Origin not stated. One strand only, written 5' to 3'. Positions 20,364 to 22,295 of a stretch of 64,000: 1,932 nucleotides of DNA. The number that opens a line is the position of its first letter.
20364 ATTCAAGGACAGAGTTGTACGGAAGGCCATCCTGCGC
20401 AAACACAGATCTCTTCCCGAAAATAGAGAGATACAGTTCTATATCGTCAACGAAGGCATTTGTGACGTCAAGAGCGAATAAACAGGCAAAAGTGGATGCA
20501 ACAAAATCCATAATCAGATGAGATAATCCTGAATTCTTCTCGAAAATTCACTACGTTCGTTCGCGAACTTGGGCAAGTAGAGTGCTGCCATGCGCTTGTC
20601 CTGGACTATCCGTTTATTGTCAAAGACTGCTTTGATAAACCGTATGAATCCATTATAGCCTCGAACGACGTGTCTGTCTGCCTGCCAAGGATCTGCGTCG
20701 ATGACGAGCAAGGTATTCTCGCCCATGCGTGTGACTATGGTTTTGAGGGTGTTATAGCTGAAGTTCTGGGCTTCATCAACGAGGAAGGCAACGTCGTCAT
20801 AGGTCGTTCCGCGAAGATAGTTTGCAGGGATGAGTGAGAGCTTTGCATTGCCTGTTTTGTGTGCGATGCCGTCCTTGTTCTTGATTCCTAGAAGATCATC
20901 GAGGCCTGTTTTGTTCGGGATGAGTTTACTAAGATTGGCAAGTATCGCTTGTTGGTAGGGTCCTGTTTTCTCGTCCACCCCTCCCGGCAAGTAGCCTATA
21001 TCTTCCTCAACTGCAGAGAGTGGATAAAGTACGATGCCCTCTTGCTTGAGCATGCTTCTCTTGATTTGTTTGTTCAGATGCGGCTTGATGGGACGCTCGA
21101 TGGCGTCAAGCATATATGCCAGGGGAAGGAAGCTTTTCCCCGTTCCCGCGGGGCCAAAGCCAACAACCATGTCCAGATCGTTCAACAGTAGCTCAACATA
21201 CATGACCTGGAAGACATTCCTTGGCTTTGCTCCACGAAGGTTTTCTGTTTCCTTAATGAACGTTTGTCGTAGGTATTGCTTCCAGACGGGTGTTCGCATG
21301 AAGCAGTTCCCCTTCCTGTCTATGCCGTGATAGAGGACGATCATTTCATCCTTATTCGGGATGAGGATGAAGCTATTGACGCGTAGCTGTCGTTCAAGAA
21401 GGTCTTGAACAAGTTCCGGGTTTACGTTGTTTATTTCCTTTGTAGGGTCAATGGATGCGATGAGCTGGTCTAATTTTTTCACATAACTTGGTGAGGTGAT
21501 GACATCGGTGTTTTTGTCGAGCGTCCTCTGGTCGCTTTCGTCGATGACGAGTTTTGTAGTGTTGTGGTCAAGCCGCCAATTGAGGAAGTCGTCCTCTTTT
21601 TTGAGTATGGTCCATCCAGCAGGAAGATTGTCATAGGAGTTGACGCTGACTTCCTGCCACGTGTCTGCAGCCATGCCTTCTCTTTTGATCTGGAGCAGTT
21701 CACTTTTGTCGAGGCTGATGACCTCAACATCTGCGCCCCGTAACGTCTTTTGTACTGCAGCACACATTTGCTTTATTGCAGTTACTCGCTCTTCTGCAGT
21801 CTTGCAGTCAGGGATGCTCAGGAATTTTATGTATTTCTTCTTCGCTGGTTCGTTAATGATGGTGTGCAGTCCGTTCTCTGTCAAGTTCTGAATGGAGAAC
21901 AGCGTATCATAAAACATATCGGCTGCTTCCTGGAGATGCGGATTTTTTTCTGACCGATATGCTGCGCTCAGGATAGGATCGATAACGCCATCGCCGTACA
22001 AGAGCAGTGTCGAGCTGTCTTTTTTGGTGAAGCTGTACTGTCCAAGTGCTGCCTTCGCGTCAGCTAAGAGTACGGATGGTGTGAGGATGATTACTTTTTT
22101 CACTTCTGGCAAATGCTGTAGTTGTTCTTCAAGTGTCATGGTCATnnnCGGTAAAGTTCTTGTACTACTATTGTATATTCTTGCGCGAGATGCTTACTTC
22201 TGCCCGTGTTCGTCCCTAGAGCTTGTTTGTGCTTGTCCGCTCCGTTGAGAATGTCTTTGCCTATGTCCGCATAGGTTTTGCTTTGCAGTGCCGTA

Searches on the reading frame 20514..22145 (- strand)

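Call 20: search_protein_families(library=pfam, proteins=[window:20514-22145:-], max_evalue=0.001)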
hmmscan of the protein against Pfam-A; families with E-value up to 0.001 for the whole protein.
window:20514-22145:- (543 aa): 1 family
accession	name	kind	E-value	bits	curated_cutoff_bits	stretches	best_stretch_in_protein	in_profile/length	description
PF02562.22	PhoH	-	4.3e-30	105.2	27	1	307-511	3-179/205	PhoH-like protein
